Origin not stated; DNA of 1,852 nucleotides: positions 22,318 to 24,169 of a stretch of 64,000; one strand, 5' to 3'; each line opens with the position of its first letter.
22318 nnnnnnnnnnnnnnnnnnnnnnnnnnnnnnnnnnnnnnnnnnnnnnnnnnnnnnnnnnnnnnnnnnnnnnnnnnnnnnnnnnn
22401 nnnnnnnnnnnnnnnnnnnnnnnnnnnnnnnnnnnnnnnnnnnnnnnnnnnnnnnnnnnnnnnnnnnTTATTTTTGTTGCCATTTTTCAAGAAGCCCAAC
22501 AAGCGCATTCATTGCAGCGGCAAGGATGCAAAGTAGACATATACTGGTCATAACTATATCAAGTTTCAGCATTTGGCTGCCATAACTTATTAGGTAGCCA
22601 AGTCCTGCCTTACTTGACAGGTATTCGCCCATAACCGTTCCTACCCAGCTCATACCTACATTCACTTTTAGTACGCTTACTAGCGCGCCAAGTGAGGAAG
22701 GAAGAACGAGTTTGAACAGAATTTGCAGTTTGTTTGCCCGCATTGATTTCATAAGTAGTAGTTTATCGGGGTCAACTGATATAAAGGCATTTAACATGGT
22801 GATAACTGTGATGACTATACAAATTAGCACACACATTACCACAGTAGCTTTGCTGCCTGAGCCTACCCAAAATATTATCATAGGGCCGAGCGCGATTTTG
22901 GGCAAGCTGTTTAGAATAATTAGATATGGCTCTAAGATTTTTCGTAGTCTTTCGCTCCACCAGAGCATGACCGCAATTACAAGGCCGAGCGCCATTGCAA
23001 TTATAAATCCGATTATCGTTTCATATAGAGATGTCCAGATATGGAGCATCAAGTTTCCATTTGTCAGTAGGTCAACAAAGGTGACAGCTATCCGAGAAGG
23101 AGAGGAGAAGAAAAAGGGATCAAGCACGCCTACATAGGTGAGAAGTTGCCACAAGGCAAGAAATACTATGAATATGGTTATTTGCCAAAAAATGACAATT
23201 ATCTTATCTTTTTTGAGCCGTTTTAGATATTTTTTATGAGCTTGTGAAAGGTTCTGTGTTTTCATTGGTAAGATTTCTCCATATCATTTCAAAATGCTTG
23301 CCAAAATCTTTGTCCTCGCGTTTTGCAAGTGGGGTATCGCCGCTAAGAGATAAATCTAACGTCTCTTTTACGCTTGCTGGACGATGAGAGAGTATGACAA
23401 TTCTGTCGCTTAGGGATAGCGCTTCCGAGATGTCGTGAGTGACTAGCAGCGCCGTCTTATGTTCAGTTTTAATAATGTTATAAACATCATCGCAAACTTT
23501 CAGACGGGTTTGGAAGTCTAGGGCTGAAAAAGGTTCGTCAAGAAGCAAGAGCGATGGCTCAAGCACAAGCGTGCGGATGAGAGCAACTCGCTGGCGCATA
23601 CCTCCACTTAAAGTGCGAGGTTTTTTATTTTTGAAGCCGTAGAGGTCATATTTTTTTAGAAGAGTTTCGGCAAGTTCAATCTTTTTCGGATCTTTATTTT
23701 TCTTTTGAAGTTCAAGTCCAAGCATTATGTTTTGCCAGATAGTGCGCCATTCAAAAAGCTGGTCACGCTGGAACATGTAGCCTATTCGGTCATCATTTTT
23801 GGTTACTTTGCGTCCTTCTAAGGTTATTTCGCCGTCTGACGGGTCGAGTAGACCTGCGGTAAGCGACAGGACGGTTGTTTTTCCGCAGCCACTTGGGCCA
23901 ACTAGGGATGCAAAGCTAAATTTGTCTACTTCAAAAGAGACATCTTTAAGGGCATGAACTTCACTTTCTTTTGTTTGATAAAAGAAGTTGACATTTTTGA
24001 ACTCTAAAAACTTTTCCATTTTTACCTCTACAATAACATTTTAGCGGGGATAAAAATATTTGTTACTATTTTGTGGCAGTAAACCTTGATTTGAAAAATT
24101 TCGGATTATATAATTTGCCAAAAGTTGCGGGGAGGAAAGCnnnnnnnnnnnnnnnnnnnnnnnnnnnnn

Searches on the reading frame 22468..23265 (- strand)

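Call 92: search_protein_families(library=pfam, proteins=[window:22468-23265:-], max_evalue=0.001)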
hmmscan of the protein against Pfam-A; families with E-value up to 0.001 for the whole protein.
window:22468-23265:- (265 aa): 1 family
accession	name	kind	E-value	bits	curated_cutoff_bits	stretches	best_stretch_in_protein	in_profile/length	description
PF00528.27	BPD_transp_1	-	3.9e-23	82.6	26.4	1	91-261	2-180/184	Binding-protein-dependent transport system inner membrane component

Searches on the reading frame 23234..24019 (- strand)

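Call 92: search_protein_families(library=pfam, proteins=[window:23234-24019:-], max_evalue=0.001)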
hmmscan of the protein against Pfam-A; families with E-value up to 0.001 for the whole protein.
window:23234-24019:- (261 aa): 3 families
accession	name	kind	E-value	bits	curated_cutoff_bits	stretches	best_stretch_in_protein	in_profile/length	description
PF00005.33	ABC_tran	-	2.1e-32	113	25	1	24-164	1-136/137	ABC transporter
PF13304.12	AAA_21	-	1.9e-06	28.6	27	0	110-197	179-300/304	AAA domain, putative AbiEii toxin, Type IV TA system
PF13401.12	AAA_22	-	0.00019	22.2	27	1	36-162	7-92/130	AAA domain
